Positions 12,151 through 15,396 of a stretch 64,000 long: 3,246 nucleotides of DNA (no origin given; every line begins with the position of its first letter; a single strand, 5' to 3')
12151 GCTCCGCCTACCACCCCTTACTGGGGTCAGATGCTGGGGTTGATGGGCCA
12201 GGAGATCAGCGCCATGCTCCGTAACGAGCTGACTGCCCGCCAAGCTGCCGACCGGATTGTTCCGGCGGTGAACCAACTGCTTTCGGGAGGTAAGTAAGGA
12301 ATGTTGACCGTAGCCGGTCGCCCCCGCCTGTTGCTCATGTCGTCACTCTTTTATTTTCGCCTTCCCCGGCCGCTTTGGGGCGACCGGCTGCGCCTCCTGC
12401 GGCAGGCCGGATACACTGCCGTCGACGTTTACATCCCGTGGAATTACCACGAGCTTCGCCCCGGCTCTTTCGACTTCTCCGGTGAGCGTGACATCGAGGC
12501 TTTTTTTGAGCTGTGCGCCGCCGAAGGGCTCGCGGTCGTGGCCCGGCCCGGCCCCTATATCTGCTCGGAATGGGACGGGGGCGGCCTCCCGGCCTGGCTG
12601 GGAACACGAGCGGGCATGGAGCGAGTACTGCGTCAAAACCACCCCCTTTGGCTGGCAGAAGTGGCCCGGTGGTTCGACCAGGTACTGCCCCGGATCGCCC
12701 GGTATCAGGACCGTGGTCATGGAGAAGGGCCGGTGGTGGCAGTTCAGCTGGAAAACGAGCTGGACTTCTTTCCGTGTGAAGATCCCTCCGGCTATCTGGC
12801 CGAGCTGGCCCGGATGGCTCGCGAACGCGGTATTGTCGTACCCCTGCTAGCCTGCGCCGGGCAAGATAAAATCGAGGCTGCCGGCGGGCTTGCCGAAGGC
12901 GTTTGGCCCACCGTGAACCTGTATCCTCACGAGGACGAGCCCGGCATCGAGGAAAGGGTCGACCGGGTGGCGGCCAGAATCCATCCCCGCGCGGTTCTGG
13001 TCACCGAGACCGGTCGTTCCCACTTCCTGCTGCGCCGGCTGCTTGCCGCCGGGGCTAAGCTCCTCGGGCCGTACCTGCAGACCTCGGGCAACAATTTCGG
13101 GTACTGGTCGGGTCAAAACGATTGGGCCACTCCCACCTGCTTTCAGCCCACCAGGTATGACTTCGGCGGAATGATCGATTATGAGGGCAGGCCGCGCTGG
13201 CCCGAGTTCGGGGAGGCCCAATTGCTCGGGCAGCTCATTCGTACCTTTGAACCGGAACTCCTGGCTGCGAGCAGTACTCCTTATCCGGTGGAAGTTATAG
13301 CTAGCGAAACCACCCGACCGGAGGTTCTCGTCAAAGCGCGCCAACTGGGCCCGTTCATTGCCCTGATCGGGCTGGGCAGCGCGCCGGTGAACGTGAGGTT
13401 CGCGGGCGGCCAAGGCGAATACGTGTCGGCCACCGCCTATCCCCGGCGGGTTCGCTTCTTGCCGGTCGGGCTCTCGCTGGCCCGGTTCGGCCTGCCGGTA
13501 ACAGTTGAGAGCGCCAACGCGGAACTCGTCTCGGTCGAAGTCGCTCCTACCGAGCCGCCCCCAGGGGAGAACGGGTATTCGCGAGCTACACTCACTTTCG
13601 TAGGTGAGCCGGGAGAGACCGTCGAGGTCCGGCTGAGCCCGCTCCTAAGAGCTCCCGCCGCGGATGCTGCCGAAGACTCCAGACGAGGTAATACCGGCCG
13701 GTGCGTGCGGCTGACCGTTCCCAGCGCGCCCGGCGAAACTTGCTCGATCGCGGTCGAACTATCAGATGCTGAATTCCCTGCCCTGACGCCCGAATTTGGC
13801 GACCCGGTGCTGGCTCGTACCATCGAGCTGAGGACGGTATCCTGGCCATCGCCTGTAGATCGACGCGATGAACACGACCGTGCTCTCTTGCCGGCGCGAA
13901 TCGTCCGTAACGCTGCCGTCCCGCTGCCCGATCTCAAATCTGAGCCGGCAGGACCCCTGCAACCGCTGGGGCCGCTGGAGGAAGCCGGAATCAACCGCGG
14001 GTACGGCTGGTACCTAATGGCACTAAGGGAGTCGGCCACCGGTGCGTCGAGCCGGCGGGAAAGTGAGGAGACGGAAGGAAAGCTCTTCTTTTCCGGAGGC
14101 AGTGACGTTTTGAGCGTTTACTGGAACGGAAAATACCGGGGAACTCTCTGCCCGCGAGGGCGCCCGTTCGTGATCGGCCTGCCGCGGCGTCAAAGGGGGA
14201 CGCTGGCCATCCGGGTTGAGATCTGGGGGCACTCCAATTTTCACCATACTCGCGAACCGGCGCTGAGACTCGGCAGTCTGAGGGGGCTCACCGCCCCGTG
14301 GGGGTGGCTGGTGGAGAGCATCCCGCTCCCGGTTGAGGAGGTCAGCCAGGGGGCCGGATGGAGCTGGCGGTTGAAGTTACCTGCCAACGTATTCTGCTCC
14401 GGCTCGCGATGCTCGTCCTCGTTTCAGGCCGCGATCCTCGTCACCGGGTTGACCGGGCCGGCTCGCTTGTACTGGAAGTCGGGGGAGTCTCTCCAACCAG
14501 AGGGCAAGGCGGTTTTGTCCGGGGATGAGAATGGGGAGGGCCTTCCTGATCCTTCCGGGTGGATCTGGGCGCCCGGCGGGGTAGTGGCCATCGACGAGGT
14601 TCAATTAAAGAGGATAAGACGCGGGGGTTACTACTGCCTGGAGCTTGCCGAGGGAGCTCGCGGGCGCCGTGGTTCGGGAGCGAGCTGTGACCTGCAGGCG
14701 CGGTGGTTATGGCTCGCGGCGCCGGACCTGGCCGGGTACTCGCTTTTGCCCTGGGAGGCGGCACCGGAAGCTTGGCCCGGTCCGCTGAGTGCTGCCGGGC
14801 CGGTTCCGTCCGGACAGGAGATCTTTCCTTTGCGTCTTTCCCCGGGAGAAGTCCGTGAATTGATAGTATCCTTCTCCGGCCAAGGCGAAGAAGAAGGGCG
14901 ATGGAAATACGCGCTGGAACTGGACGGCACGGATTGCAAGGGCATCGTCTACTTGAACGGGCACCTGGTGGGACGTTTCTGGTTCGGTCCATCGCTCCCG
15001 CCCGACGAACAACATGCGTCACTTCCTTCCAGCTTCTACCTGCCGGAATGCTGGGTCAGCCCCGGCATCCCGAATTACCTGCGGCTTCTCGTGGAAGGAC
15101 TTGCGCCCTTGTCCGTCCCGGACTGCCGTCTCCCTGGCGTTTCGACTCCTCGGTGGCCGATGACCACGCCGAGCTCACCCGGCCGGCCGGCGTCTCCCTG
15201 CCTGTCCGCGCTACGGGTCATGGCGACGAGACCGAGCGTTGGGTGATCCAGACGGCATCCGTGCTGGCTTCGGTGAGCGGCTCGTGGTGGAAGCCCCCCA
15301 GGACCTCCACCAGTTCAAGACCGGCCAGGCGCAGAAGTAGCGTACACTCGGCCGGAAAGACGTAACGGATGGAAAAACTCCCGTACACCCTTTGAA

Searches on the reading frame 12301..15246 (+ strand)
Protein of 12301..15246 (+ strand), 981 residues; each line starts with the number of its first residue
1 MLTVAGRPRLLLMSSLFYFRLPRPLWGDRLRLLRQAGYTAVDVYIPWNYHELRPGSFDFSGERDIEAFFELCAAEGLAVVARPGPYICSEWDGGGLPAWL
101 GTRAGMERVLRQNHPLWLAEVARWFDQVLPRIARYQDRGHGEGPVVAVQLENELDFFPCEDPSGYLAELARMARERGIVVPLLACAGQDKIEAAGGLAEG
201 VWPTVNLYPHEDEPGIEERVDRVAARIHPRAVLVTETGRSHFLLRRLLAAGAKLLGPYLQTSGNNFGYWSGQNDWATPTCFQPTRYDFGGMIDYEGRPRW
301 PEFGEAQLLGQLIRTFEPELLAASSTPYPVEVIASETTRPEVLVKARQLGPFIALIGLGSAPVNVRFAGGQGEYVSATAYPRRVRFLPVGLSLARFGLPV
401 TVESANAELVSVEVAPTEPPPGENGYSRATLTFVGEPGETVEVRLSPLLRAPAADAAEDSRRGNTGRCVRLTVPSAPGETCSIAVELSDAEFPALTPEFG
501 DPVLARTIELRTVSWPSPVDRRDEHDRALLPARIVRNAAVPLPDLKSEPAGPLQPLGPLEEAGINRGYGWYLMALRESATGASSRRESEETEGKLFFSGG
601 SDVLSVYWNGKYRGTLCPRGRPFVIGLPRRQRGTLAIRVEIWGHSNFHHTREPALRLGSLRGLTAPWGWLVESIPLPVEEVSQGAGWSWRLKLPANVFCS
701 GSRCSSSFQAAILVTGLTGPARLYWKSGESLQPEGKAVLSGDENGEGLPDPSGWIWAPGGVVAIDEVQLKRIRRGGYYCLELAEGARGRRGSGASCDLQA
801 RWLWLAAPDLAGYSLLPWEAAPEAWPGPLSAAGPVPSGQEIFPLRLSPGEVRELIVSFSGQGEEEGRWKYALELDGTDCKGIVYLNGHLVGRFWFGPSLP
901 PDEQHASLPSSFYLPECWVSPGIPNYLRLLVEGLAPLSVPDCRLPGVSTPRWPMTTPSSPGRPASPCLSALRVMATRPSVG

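Call 58: find_encoding_contigs(protein=window:12301-15246:+, flank=10000, max_places=1)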
Protein window:12301-15246:+ (981 aa): 8 contigs read that carry it; 1 place shown.
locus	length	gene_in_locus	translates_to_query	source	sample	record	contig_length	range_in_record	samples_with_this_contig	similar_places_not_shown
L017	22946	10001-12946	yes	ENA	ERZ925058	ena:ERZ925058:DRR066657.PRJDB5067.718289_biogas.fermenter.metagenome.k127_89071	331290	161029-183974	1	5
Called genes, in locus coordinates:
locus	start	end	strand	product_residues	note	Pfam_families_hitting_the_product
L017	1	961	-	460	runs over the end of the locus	PF01547:SBP_bac_1 (weak)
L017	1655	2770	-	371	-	PF13086:AAA_11 (faint), PF13245:AAA_19 (faint), PF13555:AAA_29 (faint), PF20720:nSTAND3 (faint), PF24883:NPHP3_N (faint), PF25199:nSTAND_NTPase5 (faint), PF00910:RNA_helicase (faint), PF13191:AAA_16 (weak), +8 more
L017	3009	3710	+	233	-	PF00376:MerR, PF13411:MerR_1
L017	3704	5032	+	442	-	PF03951:Gln-synt_N, PF00120:Gln-synt_C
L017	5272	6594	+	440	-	PF12802:MarR_2, PF13412:HTH_24 (faint), PF00480:ROK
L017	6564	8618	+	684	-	PF02837:Glyco_hydro_2_N, PF22666:Glyco_hydro_2_N2, PF02836:Glyco_hydro_2_C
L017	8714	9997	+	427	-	PF01547:SBP_bac_1, PF13416:SBP_bac_8, PF13531:SBP_bac_11 (faint)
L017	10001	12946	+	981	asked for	PF01301:Glyco_hydro_35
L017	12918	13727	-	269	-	PF13489:Methyltransf_23 (weak), PF13847:Methyltransf_31, PF08241:Methyltransf_11, PF08242:Methyltransf_12, PF13649:Methyltransf_25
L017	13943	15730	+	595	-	PF07075:NamZ_N, PF20732:NamZ_C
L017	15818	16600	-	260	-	PF02540:NAD_synthase, PF03054:tRNA_Me_trans (faint)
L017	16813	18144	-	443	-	PF03951:Gln-synt_N, PF00120:Gln-synt_C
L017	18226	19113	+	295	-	PF00072:Response_reg, PF00486:Trans_reg_C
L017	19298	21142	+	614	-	PF00989:PAS (faint), PF00672:HAMP, PF08448:PAS_4 (weak), PF00512:HisKA, PF02518:HATPase_c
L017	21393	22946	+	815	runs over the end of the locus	PF04357:TamB (faint)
